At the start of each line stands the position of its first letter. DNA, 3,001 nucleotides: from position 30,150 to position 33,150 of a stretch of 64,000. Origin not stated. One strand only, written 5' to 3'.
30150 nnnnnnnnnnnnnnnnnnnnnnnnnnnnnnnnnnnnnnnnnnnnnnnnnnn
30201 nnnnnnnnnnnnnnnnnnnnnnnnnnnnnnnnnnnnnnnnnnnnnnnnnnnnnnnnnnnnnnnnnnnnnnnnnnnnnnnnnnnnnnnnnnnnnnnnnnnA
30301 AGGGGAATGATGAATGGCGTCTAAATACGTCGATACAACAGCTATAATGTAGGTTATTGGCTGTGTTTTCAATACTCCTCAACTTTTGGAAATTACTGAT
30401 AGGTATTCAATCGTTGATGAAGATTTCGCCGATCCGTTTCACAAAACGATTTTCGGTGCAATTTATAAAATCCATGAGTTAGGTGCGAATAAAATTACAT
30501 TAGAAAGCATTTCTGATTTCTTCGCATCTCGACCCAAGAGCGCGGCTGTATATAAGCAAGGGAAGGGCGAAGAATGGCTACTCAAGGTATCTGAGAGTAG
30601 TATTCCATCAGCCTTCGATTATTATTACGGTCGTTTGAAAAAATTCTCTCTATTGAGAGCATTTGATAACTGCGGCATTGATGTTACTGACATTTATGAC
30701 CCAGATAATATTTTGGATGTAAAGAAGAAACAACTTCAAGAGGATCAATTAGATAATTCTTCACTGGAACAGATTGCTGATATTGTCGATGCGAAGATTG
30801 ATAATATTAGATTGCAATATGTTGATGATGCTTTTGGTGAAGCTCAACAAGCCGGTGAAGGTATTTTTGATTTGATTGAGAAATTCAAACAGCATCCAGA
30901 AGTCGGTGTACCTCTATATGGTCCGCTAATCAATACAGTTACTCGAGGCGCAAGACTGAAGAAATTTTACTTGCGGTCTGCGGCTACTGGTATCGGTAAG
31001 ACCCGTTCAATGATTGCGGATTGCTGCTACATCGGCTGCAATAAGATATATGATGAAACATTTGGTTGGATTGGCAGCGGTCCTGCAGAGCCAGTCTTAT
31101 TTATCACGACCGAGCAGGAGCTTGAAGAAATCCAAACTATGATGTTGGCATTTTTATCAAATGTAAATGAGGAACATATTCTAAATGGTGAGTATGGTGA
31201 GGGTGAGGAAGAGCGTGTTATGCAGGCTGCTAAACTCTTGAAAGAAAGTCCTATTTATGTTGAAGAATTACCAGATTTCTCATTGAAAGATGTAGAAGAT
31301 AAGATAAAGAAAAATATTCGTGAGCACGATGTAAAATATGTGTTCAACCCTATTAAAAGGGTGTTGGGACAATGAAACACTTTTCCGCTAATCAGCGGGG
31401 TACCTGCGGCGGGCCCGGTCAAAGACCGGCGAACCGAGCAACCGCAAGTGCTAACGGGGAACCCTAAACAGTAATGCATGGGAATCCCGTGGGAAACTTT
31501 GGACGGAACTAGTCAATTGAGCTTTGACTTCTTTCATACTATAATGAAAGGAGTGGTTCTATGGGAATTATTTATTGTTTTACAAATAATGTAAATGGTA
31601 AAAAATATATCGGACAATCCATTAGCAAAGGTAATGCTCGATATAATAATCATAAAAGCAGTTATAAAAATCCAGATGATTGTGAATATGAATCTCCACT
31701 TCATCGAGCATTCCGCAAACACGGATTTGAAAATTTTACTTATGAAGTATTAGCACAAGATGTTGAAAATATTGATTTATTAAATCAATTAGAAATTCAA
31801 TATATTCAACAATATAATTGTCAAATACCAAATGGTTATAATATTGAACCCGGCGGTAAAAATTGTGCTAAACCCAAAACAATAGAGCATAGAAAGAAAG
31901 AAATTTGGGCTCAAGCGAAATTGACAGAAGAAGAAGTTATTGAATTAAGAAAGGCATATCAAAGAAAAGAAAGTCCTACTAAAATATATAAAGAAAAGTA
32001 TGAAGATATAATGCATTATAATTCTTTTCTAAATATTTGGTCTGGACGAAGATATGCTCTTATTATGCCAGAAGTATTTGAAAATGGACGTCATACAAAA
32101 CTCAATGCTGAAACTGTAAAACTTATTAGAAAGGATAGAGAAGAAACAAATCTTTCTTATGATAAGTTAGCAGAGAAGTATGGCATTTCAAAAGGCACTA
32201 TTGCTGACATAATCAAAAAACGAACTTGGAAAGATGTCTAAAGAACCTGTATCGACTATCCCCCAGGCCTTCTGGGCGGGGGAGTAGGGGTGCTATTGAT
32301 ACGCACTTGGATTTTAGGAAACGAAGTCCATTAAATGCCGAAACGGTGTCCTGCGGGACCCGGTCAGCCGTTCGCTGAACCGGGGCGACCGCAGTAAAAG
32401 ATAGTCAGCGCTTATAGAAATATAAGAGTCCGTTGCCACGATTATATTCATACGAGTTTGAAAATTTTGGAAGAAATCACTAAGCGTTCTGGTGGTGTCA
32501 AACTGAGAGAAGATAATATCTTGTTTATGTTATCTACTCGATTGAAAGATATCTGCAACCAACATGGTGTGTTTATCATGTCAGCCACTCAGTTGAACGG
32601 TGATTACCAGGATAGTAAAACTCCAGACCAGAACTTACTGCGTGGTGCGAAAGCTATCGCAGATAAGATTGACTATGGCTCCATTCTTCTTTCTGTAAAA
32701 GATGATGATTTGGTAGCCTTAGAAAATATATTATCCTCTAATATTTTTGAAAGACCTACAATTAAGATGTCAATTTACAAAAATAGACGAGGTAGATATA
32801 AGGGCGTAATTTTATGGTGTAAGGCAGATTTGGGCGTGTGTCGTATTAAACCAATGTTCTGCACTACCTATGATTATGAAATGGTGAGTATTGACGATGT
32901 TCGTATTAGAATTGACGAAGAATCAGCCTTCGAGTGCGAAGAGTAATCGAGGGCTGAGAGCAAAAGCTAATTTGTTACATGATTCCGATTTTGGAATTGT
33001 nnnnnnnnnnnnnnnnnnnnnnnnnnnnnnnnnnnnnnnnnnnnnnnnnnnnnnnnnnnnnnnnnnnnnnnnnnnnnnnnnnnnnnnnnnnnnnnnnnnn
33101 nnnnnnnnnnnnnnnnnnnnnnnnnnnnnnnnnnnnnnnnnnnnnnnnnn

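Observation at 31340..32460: Group I intron with a GIY-YIG HEG splitting the DnaB-like helicase gene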

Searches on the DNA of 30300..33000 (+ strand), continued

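Call 10: search_rna_families(sources=[L001, L002], threshold=evalue, max_evalue=1, show_alignments=4)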
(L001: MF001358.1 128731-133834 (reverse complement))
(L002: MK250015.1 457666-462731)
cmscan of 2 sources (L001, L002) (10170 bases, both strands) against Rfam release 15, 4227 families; matches with E-value up to 1: 1.
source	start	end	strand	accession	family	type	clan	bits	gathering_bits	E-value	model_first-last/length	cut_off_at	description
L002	670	752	+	RF01185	snR75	Gene; snRNA; snoRNA; CD-box;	CL00045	25.2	40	0.067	1-88/88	no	Small nucleolar RNA snR75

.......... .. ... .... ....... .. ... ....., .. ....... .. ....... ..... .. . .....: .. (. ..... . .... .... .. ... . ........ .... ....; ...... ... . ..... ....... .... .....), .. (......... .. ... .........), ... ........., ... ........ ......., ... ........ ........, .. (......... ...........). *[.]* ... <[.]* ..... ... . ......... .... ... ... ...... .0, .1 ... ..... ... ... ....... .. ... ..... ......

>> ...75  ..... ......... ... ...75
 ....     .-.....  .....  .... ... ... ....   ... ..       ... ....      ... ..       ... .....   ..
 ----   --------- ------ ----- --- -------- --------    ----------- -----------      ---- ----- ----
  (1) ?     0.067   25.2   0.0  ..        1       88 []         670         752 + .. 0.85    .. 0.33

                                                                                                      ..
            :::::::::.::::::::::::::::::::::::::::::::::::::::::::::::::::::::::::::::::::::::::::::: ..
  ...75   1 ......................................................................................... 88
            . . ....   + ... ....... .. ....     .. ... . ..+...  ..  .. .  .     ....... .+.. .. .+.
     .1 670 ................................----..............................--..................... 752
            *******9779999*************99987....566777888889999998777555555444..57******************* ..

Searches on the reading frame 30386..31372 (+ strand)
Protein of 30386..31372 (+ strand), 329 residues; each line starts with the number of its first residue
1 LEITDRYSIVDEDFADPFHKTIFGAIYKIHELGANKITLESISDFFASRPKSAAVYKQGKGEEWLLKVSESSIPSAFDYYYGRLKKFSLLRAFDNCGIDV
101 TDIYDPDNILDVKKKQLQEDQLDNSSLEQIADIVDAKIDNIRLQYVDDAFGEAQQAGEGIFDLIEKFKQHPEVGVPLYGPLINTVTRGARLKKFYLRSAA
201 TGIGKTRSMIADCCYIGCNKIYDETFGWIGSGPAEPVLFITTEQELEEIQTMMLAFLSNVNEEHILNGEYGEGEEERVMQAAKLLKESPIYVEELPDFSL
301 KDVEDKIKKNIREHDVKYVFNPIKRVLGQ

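Call 7: search_protein_families(library=pfam, proteins=[window:30386-31372:+], max_evalue=0.01)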
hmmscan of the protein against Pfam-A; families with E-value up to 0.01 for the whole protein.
window:30386-31372:+ (329 aa): 2 families
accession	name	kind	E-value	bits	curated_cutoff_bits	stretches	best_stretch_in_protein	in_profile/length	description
PF03796.21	DnaB_C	-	1e-08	35.3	27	1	182-320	9-134/255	DnaB-like helicase C terminal domain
PF00772.26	DnaB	-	0.00011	22.6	23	1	10-79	31-96/103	DnaB-like helicase N terminal domain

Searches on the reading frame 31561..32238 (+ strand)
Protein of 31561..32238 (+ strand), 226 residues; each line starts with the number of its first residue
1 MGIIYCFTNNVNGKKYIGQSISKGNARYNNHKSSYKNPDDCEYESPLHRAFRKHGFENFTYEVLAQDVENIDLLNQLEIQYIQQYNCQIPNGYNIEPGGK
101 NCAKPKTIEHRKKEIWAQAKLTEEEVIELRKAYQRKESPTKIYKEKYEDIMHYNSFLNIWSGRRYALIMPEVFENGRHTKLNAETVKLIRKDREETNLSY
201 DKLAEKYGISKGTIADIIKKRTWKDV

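Call 7: search_protein_families(library=pfam, proteins=[window:31561-32238:+], max_evalue=0.01)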
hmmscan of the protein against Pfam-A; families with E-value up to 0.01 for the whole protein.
window:31561-32238:+ (226 aa): 4 families
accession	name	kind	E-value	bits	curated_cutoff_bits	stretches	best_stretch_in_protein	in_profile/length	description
PF01381.28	HTH_3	-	2.4e-05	24.7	23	1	189-222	1-34/55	Helix-turn-helix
PF01541.30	GIY-YIG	-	4.5e-05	24.1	22.6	1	1-94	1-78/78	GIY-YIG catalytic domain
PF19835.5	SegE_GIY-YIG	-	0.0009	19.9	25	1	2-66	18-86/123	Putative endonuclease segE, GIY-YIG domain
PF12844.13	HTH_19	-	0.0012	19.1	30.2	0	187-221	2-36/64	Helix-turn-helix domain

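Call 42: search_solved_structures(query=window:31561-32238:+, max_evalue=1, show_alignments=2)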
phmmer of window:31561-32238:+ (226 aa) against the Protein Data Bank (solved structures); distinct sequences matched with E-value up to 1: 5.
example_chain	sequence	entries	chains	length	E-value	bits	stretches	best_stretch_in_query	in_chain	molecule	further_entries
1mk0_A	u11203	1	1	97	0.0016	21.6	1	4-96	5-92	Intron-associated endonuclease 1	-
8tac_A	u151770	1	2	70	0.11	15.6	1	187-221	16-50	DBP48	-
5vr3_A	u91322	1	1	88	0.32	14.1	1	98-163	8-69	BRAF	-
2jo8_A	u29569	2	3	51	0.85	12.7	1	104-140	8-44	Serine/threonine-protein kinase 4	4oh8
4nr2_A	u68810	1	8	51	0.95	12.5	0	104-140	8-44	Serine/threonine-protein kinase 4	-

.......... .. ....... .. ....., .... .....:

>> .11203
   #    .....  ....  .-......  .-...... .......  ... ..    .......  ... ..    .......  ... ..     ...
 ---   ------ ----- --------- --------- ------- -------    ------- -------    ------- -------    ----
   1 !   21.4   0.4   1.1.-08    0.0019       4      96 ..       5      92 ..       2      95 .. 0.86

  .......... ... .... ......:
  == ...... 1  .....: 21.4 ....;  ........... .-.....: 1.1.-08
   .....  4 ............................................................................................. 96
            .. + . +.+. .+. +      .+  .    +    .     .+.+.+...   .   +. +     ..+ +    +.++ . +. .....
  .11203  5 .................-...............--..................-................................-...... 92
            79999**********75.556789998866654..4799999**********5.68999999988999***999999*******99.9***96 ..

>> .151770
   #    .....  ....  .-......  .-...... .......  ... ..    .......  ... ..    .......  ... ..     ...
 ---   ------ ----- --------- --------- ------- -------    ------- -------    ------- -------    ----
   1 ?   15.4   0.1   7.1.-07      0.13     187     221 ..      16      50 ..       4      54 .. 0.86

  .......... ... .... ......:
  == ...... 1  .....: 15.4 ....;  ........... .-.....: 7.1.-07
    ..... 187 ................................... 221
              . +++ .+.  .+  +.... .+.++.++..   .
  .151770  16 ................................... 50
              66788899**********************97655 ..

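Call 43: search_protein_families(library=phrogs, proteins=[window:31561-32238:+], max_evalue=0.001)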
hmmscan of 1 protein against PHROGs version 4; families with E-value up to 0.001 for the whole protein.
window:31561-32238:+ (226 aa): 10 families
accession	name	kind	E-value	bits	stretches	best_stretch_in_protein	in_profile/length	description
phrog_7168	-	DNA, RNA and nucleotide metabolism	1.2e-30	108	2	1-101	1-99/284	homing endonuclease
phrog_314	-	DNA, RNA and nucleotide metabolism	4.1e-26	93.1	1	1-220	178-376/574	homing endonuclease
phrog_5123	-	DNA, RNA and nucleotide metabolism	2.5e-13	51.2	1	3-102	3-95/152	homing endonuclease with GIY-YIG motif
phrog_19446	-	DNA, RNA and nucleotide metabolism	2.8e-12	47.7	1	1-135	1-129/254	homing endonuclease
phrog_20467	-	DNA, RNA and nucleotide metabolism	1e-05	26.4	0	180-226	62-107/112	HNH endonuclease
phrog_6156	-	DNA, RNA and nucleotide metabolism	1.2e-05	25.8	0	177-226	182-230/261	endonuclease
phrog_3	-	transcription regulation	4.9e-05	24.3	1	73-221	23-124/430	transcriptional repressor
phrog_59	-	DNA, RNA and nucleotide metabolism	0.00016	22.2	1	174-226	237-275/423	HNH endonuclease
phrog_8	-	transcription regulation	0.00038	21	1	156-221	50-113/346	transcriptional regulator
phrog_447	-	other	0.00067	20.5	0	1-66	26-95/148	NAD synthetase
